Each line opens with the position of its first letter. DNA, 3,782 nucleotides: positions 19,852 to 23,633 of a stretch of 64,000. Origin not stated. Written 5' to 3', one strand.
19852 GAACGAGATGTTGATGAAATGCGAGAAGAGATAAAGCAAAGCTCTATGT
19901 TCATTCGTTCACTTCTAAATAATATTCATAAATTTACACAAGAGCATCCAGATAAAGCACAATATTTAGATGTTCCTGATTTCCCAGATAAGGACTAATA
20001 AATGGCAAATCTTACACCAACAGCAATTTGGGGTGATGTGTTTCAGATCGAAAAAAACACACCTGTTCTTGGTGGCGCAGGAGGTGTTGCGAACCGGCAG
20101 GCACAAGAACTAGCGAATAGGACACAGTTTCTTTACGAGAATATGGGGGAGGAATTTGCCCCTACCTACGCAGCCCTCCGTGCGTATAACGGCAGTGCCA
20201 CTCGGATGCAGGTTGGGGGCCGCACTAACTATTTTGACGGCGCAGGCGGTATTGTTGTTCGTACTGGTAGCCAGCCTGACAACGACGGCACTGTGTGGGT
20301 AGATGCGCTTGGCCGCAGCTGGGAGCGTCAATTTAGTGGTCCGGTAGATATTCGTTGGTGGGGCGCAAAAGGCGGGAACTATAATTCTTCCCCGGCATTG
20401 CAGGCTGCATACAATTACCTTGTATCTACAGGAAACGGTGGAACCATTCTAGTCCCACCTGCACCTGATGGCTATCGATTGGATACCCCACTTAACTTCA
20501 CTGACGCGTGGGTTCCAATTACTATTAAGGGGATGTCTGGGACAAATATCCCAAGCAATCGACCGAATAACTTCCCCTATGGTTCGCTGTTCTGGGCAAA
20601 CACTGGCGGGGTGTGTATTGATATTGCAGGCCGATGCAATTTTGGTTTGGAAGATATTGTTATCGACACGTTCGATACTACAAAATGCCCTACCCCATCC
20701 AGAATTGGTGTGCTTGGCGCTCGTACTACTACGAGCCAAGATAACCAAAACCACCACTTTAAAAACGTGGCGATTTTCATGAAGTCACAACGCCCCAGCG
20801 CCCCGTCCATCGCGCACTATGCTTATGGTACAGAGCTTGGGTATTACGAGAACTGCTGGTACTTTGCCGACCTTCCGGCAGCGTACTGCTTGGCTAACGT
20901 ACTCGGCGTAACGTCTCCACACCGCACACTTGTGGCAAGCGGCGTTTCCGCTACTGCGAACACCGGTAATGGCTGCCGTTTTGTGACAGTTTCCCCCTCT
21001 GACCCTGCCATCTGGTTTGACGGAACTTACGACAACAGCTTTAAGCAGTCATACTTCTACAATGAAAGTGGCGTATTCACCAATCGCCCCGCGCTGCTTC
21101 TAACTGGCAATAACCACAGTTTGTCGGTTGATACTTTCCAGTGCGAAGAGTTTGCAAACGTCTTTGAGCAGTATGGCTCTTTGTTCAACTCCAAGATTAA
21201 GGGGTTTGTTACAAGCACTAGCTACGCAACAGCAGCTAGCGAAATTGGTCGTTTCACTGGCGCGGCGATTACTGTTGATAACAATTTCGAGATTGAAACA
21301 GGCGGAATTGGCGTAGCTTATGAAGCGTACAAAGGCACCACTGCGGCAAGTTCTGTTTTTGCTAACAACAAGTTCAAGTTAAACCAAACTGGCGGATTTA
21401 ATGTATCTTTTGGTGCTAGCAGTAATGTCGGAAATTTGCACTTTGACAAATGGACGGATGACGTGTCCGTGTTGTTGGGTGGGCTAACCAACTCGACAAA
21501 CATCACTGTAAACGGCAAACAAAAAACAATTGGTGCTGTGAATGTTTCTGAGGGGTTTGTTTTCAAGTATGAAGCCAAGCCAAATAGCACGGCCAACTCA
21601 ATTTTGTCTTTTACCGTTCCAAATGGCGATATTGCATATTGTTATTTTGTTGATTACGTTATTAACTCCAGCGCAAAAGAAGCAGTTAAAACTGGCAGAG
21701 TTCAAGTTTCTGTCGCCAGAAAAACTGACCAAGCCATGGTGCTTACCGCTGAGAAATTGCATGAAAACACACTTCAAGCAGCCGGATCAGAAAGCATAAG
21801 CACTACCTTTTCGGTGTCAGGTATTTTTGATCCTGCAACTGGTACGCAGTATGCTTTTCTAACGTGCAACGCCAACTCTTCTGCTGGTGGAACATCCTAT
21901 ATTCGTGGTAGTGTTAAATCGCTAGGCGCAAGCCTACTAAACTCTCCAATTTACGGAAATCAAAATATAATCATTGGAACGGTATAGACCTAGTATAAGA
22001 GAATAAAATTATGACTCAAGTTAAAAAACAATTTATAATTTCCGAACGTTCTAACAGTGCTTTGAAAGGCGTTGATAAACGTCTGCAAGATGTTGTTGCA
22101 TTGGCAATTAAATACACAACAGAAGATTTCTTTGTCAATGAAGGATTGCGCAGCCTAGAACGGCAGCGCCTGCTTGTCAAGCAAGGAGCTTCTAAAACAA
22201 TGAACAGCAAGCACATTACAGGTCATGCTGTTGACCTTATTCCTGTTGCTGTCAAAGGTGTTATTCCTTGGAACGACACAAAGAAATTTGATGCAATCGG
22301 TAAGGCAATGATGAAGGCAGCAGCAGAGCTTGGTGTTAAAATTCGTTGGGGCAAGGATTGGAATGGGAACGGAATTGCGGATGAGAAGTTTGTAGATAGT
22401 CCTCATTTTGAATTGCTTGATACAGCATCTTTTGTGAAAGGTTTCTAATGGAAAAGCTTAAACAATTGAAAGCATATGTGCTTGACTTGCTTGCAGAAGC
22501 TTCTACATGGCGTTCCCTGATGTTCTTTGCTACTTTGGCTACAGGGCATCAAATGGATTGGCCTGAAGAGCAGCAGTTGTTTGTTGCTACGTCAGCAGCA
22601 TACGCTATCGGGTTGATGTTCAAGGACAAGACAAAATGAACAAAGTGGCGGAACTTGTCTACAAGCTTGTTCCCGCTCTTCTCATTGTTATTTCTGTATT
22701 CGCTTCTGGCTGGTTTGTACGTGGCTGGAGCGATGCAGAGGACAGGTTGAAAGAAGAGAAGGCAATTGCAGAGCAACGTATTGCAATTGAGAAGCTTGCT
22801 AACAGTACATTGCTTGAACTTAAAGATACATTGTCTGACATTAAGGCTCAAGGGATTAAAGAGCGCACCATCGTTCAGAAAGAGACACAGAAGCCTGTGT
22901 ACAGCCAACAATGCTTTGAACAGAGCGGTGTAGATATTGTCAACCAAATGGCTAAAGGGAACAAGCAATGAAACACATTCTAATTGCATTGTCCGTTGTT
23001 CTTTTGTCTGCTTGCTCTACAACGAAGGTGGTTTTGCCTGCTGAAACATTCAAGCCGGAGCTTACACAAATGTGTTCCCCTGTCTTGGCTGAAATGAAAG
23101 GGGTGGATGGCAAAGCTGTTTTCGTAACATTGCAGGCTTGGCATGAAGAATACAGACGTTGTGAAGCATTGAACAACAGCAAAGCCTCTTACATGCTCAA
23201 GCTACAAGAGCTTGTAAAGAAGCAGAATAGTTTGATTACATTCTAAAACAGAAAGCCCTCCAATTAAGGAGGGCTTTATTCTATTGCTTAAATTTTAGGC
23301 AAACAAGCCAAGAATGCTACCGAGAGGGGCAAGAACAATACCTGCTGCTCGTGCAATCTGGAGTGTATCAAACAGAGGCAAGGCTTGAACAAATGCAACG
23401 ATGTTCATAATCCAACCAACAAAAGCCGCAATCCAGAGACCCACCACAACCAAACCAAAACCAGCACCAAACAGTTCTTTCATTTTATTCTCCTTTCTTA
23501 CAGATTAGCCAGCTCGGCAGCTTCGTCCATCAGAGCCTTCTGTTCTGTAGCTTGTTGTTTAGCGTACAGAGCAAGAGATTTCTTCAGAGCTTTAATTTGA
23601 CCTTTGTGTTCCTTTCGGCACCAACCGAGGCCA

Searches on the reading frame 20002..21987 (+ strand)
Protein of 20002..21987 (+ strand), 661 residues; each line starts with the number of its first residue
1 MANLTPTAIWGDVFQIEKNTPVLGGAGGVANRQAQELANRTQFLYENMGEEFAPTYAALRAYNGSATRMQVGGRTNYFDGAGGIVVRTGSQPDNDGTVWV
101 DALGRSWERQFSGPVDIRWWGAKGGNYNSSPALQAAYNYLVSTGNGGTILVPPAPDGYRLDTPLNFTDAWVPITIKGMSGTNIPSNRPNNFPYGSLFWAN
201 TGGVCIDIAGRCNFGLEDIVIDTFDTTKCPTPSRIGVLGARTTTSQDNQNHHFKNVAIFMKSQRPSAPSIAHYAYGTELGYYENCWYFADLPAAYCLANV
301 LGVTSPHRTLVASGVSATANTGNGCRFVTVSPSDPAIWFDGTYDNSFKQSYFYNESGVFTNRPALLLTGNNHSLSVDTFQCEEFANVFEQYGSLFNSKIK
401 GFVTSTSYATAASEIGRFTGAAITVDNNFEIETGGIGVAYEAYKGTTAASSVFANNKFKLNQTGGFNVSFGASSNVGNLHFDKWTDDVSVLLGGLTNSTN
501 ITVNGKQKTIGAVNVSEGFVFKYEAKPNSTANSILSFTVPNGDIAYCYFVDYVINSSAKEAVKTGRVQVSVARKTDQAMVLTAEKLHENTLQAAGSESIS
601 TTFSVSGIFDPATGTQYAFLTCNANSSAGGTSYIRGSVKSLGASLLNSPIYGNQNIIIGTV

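Call 37: search_protein_families(library=phrogs, proteins=[window:20002-21987:+], max_evalue=0.001)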
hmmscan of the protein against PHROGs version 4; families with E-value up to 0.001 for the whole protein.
window:20002-21987:+ (661 aa): 6 families
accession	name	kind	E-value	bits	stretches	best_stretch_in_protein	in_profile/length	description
phrog_10372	-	unknown function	4.7e-12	47.3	1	1-53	1-54/218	-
phrog_38759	-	unknown function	3.7e-10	39.9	1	1-126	1-136/920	-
phrog_3100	-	tail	1.5e-08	36.4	1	1-48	1-49/382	tail fiber protein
phrog_4209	-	tail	2.3e-07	31.2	1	1-51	1-52/406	tail fiber protein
phrog_33377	-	unknown function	5.1e-06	26.2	1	1-113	7-130/456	-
phrog_2477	-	unknown function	0.00014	21.6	0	52-110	219-275/600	-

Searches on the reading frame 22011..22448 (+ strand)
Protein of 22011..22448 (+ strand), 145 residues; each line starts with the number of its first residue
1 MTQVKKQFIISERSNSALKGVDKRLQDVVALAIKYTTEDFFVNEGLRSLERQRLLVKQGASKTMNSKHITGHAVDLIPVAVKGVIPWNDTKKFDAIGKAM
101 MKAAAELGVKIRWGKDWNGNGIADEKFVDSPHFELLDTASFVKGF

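Call 37: search_protein_families(library=phrogs, proteins=[window:22011-22448:+], max_evalue=0.001)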
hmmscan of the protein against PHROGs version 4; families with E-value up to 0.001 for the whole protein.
window:22011-22448:+ (145 aa): 6 families
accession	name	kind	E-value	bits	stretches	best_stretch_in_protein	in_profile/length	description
phrog_465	-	lysis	1.6e-48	166.5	1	4-139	39-169/292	endolysin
phrog_1768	-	lysis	7.1e-17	61.4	1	8-136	928-1053/1577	endolysin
phrog_5115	-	moron, auxiliary metabolic gene and host takeover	2.4e-15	57.5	1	39-139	37-125/283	ferredoxin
phrog_6523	-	lysis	1.8e-13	51.9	1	38-144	37-138/255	endolysin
phrog_2649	-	lysis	2.5e-08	35.1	1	16-137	8-129/261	endolysin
phrog_15351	-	lysis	0.00034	21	1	39-140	42-141/289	endolysin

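Call 38: search_protein_families(library=pfam, proteins=[window:22011-22448:+], max_evalue=0.1)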
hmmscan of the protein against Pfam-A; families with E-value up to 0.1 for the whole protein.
window:22011-22448:+ (145 aa): 3 families
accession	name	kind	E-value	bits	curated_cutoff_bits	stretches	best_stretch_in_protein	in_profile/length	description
PF13539.11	Peptidase_M15_4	-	1.1e-09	39.1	25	1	61-135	3-70/70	D-alanyl-D-alanine carboxypeptidase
PF02557.22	VanY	-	0.0049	17.1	25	1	63-125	61-123/132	D-alanyl-D-alanine carboxypeptidase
PF05951.18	Peptidase_M15_2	-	0.012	15.8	27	1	12-77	45-111/153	Bacterial protein of unknown function (DUF882)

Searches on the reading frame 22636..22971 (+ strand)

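Call 37: search_protein_families(library=phrogs, proteins=[window:22636-22971:+], max_evalue=0.001)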
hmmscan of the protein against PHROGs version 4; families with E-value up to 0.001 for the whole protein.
window:22636-22971:+ (111 aa): 1 family
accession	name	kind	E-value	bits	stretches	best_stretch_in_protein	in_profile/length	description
phrog_1152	-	lysis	2.5e-17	64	1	2-108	2-116/127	Rz-like spanin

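Call 38: search_protein_families(library=pfam, proteins=[window:22636-22971:+], max_evalue=0.1)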
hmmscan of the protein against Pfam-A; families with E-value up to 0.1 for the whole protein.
window:22636-22971:+ (111 aa): 1 family
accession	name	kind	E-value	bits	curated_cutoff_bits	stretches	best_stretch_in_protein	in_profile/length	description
PF19487.4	DUF6023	-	0.089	13.1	26.8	1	14-78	13-74/150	Family of unknown function (DUF6023)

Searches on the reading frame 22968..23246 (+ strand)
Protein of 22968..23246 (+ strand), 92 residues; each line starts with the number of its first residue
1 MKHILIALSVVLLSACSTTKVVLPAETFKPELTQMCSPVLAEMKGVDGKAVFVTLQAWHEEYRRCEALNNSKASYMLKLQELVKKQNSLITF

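Call 37: search_protein_families(library=phrogs, proteins=[window:22968-23246:+], max_evalue=0.001)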
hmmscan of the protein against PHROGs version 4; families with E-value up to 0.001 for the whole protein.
window:22968-23246:+ (92 aa): 3 families
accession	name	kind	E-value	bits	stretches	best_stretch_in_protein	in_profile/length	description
phrog_2425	-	unknown function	9.3e-13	48.8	1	5-81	7-83/86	-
phrog_812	-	lysis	0.00018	22.6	1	1-83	2-84/102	Rz-like spanin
phrog_456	-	lysis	0.00073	20.2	1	1-67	11-78/102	Rz-like spanin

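Call 38: search_protein_families(library=pfam, proteins=[window:22968-23246:+], max_evalue=0.1)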
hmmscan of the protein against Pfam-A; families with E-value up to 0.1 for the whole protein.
window:22968-23246:+ (92 aa): 1 family
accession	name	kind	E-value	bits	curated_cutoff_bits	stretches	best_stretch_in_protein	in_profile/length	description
PF23793.1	LysC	-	0.015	15.7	27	1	12-67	2-57/69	Rz1-like lysis system protein LysC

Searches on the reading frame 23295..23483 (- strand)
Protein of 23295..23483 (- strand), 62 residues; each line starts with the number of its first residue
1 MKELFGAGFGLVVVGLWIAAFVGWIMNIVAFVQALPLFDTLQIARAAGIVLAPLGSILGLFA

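Call 37: search_protein_families(library=phrogs, proteins=[window:23295-23483:-], max_evalue=0.001)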
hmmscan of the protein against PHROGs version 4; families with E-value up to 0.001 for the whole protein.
window:23295-23483:- (62 aa): 1 family
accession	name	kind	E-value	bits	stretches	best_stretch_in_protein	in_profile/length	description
phrog_6006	-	unknown function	9.8e-13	49.1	1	9-61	5-58/58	-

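Call 38: search_protein_families(library=pfam, proteins=[window:23295-23483:-], max_evalue=0.1)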
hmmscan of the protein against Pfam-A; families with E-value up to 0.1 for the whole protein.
window:23295-23483:- (62 aa): 0 families
